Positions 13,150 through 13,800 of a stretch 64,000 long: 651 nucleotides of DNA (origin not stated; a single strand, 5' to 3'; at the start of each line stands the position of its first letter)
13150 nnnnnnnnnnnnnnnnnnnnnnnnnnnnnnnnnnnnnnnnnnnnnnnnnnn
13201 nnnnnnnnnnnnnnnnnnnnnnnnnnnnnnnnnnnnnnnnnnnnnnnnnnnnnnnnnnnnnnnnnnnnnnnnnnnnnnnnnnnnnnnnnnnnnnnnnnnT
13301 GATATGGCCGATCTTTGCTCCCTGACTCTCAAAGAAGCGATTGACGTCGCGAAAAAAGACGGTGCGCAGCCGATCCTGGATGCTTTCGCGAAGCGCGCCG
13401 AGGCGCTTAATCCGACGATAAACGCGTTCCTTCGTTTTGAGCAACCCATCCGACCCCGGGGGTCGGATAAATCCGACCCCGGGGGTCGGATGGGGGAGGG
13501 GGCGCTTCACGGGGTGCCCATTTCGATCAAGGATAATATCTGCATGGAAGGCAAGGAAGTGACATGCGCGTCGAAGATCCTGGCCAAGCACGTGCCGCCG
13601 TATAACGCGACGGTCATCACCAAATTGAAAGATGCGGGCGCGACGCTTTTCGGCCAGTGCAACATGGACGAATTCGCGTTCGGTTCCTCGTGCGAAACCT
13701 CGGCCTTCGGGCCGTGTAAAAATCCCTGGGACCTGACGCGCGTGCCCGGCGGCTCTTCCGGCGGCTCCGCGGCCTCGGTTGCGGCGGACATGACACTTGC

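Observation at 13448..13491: Tandem 21-nt perfect palindrome inside gatA coding sequence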

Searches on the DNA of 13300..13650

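Call 55: search_rna_families(source=window, start=13300, end=13650, threshold=evalue, max_evalue=10)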
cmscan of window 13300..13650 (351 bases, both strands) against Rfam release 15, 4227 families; matches with E-value up to 10: 17.
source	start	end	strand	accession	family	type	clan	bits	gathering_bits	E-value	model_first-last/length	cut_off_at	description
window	13445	13494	-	RF00365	mir-BHRF1-1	Gene; miRNA;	-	21.6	95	0.067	7-59/66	no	mir-BHRF1-1 microRNA precursor family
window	13445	13494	+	RF03182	MIR6032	Gene; miRNA;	-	21.2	102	0.087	23-78/100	no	MIR6032 microRNA precursor family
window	13443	13497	+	RF00365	mir-BHRF1-1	Gene; miRNA;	-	20.3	95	0.15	1-66/66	no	mir-BHRF1-1 microRNA precursor family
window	13445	13494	+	RF03584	mir-2290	Gene; miRNA;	-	19.5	50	0.79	1-80/80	no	mir-2290 microRNA precursor family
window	13427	13512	-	RF01740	gyrA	Cis-reg;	-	17.8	45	0.083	1-88/88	no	gyrA RNA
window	13448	13490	-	RF02278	Betaproteobacteria_toxic_sRNA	Gene; sRNA;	-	17.7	50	0.34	8-57/64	no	Betaproteobacteria toxic small RNA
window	13454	13500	-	RF02868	ncS037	Gene; sRNA;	-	17.6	112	0.99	24-72/152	no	Burkholderia sRNA 37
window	13447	13492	-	RF01791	F6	Gene; sRNA;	-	16.9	46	2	1-57/57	no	F6 TB sRNA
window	13445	13494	+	RF00915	mir-760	Gene; miRNA;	-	16.8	98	0.68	12-67/80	no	mir-760 microRNA precursor family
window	13445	13494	+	RF01006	mir-601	Gene; miRNA;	-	13.8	98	4.3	1-71/71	no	mir-601 microRNA precursor family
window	13449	13487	+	RF02809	RsmW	Gene; sRNA;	CL00106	12.5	52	8.5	81-119/124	no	RsmW RNA family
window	13391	13529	-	RF02884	BcKCsr7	Gene; sRNA;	-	11.6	59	7.1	1-157/157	no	Burkholderia sRNA 7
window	13445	13497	+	RF01089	PK-repBA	Cis-reg;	-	11.2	45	7.7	2-57/124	no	Pseudoknot of the regulatory region of the repBA gene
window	13439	13592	-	RF02870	ncS035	Gene; sRNA;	-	10.3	79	5.4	1-168/168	no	Burkholderia sRNA 35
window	13600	13624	-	RF01127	sR42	Gene; snRNA; snoRNA; CD-box;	-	9.6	38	8.1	1-63/63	no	Small nucleolar RNA sR42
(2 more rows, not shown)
